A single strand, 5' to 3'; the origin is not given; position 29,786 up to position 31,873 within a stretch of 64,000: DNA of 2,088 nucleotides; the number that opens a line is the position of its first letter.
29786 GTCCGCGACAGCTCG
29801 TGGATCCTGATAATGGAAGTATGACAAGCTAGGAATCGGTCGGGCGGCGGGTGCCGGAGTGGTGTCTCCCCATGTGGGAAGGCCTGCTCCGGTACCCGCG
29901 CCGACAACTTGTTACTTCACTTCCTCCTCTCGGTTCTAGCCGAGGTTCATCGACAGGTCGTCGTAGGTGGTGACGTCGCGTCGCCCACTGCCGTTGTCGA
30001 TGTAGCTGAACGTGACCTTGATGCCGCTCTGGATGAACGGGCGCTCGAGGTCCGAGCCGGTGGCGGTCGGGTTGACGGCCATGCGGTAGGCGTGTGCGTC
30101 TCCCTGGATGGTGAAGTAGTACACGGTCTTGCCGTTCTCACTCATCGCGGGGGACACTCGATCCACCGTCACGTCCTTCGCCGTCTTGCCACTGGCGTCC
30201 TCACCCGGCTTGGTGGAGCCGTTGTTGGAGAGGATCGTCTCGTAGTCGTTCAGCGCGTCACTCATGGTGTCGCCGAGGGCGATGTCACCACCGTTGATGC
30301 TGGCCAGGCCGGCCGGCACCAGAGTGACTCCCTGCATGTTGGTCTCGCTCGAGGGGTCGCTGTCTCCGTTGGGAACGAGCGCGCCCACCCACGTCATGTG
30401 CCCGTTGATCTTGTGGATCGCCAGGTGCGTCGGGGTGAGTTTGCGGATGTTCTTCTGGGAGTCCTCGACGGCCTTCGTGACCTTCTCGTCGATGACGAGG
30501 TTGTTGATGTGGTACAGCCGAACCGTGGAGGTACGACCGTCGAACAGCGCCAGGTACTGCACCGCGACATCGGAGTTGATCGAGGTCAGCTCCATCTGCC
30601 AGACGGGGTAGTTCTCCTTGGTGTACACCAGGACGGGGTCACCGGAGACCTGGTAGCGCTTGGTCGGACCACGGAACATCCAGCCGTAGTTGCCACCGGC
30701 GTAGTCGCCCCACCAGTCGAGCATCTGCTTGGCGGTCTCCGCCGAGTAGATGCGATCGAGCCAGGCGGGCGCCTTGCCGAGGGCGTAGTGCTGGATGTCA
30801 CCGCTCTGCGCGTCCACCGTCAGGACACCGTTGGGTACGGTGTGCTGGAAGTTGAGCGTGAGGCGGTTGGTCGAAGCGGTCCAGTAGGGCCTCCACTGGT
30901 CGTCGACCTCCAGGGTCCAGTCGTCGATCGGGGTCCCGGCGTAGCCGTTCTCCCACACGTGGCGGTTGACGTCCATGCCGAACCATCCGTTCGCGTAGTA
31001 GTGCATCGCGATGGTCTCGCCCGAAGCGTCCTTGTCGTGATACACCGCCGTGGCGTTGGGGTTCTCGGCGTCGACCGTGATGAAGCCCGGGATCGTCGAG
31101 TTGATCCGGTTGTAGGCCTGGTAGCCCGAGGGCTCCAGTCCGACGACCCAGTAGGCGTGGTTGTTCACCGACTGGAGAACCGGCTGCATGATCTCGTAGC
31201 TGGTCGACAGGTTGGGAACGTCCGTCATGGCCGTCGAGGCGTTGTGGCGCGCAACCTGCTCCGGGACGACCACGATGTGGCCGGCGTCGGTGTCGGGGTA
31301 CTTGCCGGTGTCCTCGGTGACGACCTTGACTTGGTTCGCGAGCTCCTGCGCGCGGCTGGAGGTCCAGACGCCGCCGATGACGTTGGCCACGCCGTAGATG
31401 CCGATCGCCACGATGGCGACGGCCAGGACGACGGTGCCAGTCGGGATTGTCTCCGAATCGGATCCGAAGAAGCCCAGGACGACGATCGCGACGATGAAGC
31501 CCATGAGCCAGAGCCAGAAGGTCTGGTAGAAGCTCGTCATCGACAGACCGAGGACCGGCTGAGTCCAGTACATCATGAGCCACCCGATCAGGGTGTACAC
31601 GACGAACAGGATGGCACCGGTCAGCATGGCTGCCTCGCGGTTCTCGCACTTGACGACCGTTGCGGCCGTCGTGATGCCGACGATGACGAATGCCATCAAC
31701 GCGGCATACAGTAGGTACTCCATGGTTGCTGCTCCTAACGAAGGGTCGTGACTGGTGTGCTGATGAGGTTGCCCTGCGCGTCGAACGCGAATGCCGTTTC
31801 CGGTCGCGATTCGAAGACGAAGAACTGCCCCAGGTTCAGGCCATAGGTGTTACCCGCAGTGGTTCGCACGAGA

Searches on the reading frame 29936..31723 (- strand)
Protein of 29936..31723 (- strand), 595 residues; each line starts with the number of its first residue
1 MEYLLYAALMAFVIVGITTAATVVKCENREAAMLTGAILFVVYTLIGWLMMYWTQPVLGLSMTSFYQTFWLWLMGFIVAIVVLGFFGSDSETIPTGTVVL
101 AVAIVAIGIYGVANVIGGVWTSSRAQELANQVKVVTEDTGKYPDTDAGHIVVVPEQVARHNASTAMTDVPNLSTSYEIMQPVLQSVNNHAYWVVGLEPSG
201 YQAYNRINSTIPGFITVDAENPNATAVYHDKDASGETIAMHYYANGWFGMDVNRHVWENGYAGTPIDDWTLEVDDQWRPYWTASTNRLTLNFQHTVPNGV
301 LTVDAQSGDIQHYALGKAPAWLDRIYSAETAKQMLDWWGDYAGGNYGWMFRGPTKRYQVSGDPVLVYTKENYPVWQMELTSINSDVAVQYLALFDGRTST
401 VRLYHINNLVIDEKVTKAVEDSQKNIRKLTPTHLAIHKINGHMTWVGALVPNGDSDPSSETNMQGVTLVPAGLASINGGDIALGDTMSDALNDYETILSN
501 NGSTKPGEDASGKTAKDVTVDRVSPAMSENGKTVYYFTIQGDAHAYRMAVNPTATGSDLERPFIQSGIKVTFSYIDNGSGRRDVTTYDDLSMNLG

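Call 7: search_protein_families(library=pfam, proteins=[window:29936-31723:-], max_evalue=0.01)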
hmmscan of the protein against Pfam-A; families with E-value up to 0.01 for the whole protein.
window:29936-31723:- (595 aa): 0 families

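Call 8: search_protein_families(library=ncbifam, proteins=[window:29936-31723:-], max_evalue=0.1)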
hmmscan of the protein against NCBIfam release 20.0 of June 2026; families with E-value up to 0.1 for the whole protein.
window:29936-31723:- (595 aa): 1 family
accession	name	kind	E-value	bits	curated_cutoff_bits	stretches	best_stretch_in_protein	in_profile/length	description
TIGR03025.1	EPS_sugtrans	subfamily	0.017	14.3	295.55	1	10-136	9-132/445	exopolysaccharide biosynthesis polyprenyl glycosylphosphotransferase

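Call 9: find_homologous_proteins(query=window:29936-31723:-, max_evalue=0.001)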
Query window:29936-31723:- (595 aa): 15 proteins with E <= 0.001 among 8000 candidates.
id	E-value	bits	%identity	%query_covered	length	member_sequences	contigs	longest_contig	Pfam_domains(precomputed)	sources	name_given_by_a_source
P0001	0.0e+0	1364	100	100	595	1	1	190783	-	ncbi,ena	-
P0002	1.3e-223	762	57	100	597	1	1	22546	-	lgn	-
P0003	1.5e-198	679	52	99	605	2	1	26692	-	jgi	jgi:hypothetical protein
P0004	8.4e-197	673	50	100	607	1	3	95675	-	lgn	-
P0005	1.6e-186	640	50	99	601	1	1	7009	-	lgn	-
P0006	3.9e-184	632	49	100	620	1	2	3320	-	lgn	-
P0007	6.0e-174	598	47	100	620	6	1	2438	-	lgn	-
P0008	8.4e-167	574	45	100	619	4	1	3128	-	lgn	-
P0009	4.3e-165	569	46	100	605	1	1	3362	-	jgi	jgi:hypothetical protein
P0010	4.2e-164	566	48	95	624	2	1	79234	-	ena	-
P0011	2.1e-148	514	45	98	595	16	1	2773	-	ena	-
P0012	5.6e-132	459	41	99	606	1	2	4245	-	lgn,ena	-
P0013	9.5e-127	442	40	99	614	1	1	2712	-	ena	-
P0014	2.1e-123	431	39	100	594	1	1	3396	-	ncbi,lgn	-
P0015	1.0e-106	376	35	99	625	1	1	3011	-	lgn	-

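Call 11: find_encoding_contigs(protein=P0001, flank=10000, max_places=4)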
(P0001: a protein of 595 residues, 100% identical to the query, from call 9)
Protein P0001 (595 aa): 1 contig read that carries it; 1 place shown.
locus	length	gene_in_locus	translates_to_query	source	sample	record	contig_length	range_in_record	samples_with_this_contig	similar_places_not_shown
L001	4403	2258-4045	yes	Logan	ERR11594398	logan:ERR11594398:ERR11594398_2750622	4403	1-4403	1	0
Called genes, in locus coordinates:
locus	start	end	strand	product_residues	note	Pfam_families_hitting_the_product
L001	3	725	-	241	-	?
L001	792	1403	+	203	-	-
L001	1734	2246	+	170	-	-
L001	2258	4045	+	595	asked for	-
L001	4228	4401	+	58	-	?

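Call 12: find_encoding_contigs(protein=P0002, flank=10000, max_places=4)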
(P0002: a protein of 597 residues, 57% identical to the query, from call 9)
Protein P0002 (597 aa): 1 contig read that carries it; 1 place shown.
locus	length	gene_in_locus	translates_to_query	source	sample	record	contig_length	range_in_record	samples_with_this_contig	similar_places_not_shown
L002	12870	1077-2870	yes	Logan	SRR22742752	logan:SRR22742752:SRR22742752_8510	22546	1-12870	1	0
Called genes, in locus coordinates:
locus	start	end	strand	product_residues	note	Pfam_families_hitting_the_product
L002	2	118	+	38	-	?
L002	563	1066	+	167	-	-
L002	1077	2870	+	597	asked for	-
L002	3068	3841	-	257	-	PF07819:PGAP1 (faint), PF00561:Abhydrolase_1, PF00975:Thioesterase (weak), PF10230:LIDHydrolase (weak), PF12146:Hydrolase_4, PF12697:Abhydrolase_6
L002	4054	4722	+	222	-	PF05175:MTS, PF13489:Methyltransf_23 (weak), PF03602:Cons_hypoth95, PF06325:PrmA, PF13847:Methyltransf_31, PF08241:Methyltransf_11, PF13649:Methyltransf_25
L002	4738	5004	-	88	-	PF11731:Cdd1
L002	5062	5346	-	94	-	-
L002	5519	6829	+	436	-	PF00756:Esterase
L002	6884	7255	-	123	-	PF01850:PIN, PF13470:PIN_3 (weak)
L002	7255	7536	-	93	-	-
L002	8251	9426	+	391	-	PF17914:HopA1 (faint)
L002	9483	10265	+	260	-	-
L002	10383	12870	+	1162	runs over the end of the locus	PF01443:Viral_helicase1 (faint), PF13086:AAA_11 (weak), PF13245:AAA_19 (faint), PF13604:AAA_30 (faint), PF13087:AAA_12, PF18741:MTES_1575, PF08373:RAP (weak)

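Call 13: find_encoding_contigs(protein=P0004, flank=10000, max_places=4)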
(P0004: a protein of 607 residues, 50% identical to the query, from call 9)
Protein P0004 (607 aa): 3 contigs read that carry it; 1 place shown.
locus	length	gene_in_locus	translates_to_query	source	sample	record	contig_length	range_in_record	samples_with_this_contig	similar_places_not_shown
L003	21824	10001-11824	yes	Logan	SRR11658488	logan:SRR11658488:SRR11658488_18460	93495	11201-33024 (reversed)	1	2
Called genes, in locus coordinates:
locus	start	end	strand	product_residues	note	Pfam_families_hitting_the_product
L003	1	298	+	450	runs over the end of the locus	PF00479:G6PD_N, PF02781:G6PD_C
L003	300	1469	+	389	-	PF02674:Colicin_V, PF00089:Trypsin, PF13365:Trypsin_2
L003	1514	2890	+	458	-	PF01566:Nramp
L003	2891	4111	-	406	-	PF12704:MacB_PCD, PF02687:FtsX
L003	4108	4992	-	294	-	PF00005:ABC_tran, PF13304:AAA_21 (weak)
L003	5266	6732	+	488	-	-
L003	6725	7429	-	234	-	PF00696:AA_kinase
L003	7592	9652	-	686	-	PF01145:Band_7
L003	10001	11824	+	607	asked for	-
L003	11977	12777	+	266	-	PF03372:Exo_endo_phos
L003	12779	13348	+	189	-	-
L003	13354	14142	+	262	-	-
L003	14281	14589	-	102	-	-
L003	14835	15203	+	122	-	PF14342:DUF4396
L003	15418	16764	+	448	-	PF04203:Sortase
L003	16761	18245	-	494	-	PF08308:PEGA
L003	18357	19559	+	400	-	-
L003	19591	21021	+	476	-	PF00749:tRNA-synt_1c, PF19269:Anticodon_2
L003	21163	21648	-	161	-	-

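Call 14: find_encoding_contigs(protein=P0003, flank=10000, max_places=3)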
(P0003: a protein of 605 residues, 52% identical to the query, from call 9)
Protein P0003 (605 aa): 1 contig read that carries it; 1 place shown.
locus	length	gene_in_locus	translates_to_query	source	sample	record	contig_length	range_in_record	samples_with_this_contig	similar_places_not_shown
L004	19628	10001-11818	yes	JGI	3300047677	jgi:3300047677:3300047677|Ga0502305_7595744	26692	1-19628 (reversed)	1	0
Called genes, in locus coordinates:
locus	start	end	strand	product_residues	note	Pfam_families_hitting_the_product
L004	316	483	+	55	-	-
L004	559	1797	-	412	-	PF12704:MacB_PCD, PF02687:FtsX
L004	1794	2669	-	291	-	PF02463:SMC_N (faint), PF00005:ABC_tran, PF13304:AAA_21 (faint)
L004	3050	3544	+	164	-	PF01569:PAP2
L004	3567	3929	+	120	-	-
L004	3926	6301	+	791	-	PF00005:ABC_tran (faint), PF05729:NACHT (faint), PF17871:AAA_lid_9 (weak), PF00158:Sigma54_activat (weak), PF00004:AAA, PF07724:AAA_2, PF07728:AAA_5, PF10431:ClpB_D2-small, +3 more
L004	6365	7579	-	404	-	PF00933:Glyco_hydro_3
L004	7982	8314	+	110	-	-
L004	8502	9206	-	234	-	PF00696:AA_kinase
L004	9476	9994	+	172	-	-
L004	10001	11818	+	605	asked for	-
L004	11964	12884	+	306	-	PF03372:Exo_endo_phos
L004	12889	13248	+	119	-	-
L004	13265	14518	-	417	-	PF02812:ELFV_dehydrog_N, PF00208:ELFV_dehydrog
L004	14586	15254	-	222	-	PF00175:NAD_binding_1 (weak)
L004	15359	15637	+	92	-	PF12840:HTH_20 (weak), PF01022:HTH_5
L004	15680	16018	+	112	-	PF00085:Thioredoxin, PF08534:Redoxin (faint), PF14595:Thioredoxin_9 (weak), PF13098:Thioredoxin_2, PF13905:Thioredoxin_8 (faint)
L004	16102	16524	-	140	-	PF03479:PCC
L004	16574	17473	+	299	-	PF12146:Hydrolase_4, PF00561:Abhydrolase_1, PF12697:Abhydrolase_6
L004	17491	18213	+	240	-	-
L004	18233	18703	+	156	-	PF00293:NUDIX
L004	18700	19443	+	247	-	PF00702:Hydrolase, PF08282:Hydrolase_3 (faint), PF12710:HAD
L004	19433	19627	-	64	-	?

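Call 15: find_encoding_contigs(protein=P0010, flank=10000, max_places=3)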
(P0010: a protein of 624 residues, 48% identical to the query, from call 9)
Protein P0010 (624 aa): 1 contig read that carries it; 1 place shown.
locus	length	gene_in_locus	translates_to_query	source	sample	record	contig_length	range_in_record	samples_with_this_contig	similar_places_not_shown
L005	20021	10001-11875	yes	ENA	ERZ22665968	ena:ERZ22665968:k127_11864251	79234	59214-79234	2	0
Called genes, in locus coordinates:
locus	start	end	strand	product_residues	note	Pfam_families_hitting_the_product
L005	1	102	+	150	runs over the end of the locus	-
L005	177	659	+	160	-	PF01668:SmpB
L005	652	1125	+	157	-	PF00293:NUDIX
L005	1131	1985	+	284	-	PF00561:Abhydrolase_1, PF12146:Hydrolase_4, PF12697:Abhydrolase_6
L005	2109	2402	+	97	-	-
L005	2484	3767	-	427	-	PF13439:Glyco_transf_4, PF13579:Glyco_trans_4_4, PF00534:Glycos_transf_1, PF13692:Glyco_trans_1_4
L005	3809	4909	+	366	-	PF13439:Glyco_transf_4, PF13579:Glyco_trans_4_4, PF20706:GT4-conflict, PF00534:Glycos_transf_1, PF13692:Glyco_trans_1_4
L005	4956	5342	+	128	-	PF00520:Ion_trans (faint), PF07885:Ion_trans_2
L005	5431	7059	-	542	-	PF13519:VWA_2 (weak)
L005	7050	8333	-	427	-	PF20030:bpMoxR, PF07728:AAA_5 (weak)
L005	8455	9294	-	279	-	PF02224:Cytidylate_kin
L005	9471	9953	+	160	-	-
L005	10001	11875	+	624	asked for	-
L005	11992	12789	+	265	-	PF03372:Exo_endo_phos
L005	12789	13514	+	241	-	-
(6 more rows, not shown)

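Call 16: find_encoding_contigs(protein=P0005, flank=10000, max_places=3)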
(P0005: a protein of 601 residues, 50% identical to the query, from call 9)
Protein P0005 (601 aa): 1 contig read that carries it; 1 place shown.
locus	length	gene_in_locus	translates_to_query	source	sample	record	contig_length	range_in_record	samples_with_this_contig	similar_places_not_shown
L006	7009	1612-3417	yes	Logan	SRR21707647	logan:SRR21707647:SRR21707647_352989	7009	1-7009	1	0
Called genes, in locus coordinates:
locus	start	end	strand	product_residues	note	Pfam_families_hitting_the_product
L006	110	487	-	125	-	-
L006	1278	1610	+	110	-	-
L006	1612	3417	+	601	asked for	-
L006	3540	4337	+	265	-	PF03372:Exo_endo_phos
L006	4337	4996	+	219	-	PF00625:Guanylate_kin (weak)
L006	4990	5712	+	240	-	PF00702:Hydrolase, PF08282:Hydrolase_3 (faint), PF12710:HAD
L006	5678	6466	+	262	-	-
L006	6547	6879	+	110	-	-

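Call 23: find_related_loci(query=A1, collection=genome_contigs, flank=10000)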
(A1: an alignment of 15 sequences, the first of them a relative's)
Query A1 (595 aa) in genome_contigs; peptide patterns used: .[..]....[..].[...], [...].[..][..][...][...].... (x = any residue, [..] = any of these).
128 stretches matched a pattern; 91 encode a relative of the query (tblastn E <= 1e-3); the best 80 are kept; 80 distinct loci.
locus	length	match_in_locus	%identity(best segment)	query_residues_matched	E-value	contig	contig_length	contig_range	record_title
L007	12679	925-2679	45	7-592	4e-153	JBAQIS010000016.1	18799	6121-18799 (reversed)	MAG: Candidatus Saccharimonas aalborgensis isolate MFD10512_ilm_asm_bin63 k127_173230, whole genome shotgun sequence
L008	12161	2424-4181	44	6-592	6e-145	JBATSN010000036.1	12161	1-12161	MAG: Candidatus Saccharimonas sp. isolate MFD10515_ilm_asm_bin26 k127_115885, whole genome shotgun sequence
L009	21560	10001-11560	35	70-595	5e-97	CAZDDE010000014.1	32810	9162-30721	MAG TPA_asm: uncultured Candidatus Saccharibacteria bacterium isolate SRP178908_co1_52 genome assembly, contig: NODE_749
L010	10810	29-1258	37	171-584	5e-76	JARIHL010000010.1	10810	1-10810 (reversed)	MAG: Candidatus Saccharibacteria bacterium isolate CullarsAll.DT.39 k141_221781, whole genome shotgun sequence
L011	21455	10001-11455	32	99-595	8e-62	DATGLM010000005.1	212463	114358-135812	MAG TPA_asm: Ktedonobacteraceae bacterium isolate SMAG_U9886 k141_249586, whole genome shotgun sequence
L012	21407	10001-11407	32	115-595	4e-59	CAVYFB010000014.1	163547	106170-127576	MAG: uncultured Chloroflexia bacterium isolate MFD00991.bin.2.51 genome assembly, contig: contig_37313, whole genome sho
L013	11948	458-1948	31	105-594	2e-58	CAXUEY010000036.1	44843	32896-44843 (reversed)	MAG TPA_asm: uncultured Ktedonobacteraceae bacterium isolate public_SRR14722276_metawrap_bin.2 genome assembly, contig:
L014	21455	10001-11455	31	99-595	1e-60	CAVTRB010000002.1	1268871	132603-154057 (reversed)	MAG: uncultured Chloroflexia bacterium isolate MFD09603.bin.1.156 genome assembly, contig: contig_16858, whole genome sh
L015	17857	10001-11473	31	100-595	2e-58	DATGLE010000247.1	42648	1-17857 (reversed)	MAG TPA_asm: Ktedonobacteraceae bacterium isolate SMAG_U9878 k141_192191, whole genome shotgun sequence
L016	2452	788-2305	30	87-595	2e-58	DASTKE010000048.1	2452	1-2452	MAG TPA_asm: Ktedonobacteraceae bacterium isolate SMAG_U1933 k141_1625412, whole genome shotgun sequence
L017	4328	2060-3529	32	105-594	3e-57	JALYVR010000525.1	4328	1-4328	MAG: Chloroflexota bacterium isolate LAG bin48 SD1463_NODE_15372_length_4328_cov_1.028565, whole genome shotgun sequence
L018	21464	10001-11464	30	105-595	4e-57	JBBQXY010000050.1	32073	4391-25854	MAG: Ktedonobacterales bacterium isolate Co_metawrap_2139 Cmw_2139_k141_4598806_length_32073_cov_10.9953, whole genome s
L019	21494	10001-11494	32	105-595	2e-56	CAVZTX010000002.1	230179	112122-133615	MAG: uncultured Chloroflexia bacterium isolate MFD09603.bin.3.290 genome assembly, contig: contig_11631, whole genome sh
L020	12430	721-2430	28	37-595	3e-56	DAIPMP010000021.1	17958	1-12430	MAG TPA_asm: Ktedonobacteraceae bacterium isolate CTOTU41336 NODE_2184_length_17958_cov_5.689438, whole genome shotgun s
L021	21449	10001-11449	30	104-595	4e-56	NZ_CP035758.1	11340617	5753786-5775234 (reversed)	Ktedonosporobacter rubrisoli strain SCAWS-G2 chromosome, complete genome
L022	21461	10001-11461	30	105-595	9e-56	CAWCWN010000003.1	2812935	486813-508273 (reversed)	MAG: uncultured Chloroflexia bacterium isolate MFD05377.bin.2.163 genome assembly, contig: contig_36185, whole genome sh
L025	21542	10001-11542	29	93-595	2e-55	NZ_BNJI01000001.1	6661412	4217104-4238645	Ktedonobacter sp. SOSP1-85 sequence1, whole genome shotgun sequence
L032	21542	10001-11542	29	93-595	7e-55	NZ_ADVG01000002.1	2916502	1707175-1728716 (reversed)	Ktedonobacter racemifer DSM 44963 strain SOSP1-21 Krac_Contig205, whole genome shotgun sequence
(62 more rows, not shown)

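Call 32: predict_structure(alignment_id=A1)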
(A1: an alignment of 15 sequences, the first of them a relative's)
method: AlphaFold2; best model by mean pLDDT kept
length: 595 residues; sequences in the alignment: 15
mean_pLDDT: 76.7   pTM: 0.67
mean pLDDT of the five models: 76.7, 76.3, 72.8, 72.1, 71.5
residues with pLDDT >= 90: 42; 70-90: 417; 50-70: 98; < 50: 38
segments of 3 or more residues with pLDDT < 50: 347-353, 454-459, 501-510, 555-562, 591-595
pLDDT, mean of each block of 10 residues (from residue 1): 79 88 82 89 89 75 73 84 81 81 84 65 70 78 70 84 84 83 84 86 60 89 88 87 62 83 83 91 82 75 90 86 80 83 53 66 75 80 71 84 82 85 80 83 85 54 81 69 80 72 31 72 78 79 80 50 67 71 67 38
secondary structure, 60 per line:
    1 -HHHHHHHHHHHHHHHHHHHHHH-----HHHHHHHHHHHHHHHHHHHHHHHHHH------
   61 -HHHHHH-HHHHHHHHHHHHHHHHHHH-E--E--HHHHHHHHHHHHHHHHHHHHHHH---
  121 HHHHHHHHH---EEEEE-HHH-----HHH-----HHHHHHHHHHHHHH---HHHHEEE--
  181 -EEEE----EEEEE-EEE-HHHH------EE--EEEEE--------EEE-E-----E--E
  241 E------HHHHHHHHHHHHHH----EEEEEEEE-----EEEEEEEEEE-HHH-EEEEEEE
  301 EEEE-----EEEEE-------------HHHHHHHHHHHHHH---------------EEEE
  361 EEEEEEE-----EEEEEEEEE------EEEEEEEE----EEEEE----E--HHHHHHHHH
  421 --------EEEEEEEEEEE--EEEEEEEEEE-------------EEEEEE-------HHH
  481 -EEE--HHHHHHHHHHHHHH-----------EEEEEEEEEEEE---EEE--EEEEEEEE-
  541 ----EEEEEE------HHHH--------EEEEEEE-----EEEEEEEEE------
elements in order: H2-23 H29-54 H62-67 H69-87 H95-117 H121-129 E133-137 H155-168 H172-175 E176-178 E182-185 E190-194 E196-198 H200-203 E214-218 E227-229 H248-261 E266-273 E279-288 E294-304 E310-314 H328-341 E357-367 E373-381 E388-395 E400-404 H412-420 E429-439 E442-451 E465-470 E482-484 H487-500 E512-523 E527-529 E532-539 E545-550 H557-560 E569-575 E581-589
